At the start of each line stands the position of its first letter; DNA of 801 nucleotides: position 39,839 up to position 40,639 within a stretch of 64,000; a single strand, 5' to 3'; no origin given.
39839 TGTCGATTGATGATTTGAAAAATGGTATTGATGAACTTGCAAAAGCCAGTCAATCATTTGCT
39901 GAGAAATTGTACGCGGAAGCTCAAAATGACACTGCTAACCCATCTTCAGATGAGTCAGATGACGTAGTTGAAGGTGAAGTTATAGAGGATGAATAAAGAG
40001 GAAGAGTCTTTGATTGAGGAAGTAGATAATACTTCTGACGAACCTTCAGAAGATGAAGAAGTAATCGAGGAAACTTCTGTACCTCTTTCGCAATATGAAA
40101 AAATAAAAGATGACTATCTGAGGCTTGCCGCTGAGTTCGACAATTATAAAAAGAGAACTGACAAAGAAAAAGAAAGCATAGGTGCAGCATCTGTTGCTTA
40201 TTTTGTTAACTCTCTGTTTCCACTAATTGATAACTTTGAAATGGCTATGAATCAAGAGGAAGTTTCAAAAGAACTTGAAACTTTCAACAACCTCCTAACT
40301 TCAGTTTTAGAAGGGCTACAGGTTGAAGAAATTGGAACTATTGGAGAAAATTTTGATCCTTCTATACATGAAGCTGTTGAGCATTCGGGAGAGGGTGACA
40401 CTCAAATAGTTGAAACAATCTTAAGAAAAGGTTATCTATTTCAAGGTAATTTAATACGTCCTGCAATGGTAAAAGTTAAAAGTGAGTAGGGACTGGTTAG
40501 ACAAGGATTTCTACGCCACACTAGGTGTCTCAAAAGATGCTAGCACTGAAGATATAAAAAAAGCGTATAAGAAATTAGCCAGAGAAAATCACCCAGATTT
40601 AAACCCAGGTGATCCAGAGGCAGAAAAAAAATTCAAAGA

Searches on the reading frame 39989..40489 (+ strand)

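Call 17: search_protein_families(library=pfam, proteins=[window:39989-40489:+], max_evalue=0.00001)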
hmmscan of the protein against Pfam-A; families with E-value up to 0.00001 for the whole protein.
window:39989-40489:+ (166 aa): 1 family
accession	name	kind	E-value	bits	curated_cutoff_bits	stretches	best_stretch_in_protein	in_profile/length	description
PF01025.24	GrpE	-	8.8e-33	113.8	25.8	1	14-164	8-164/165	GrpE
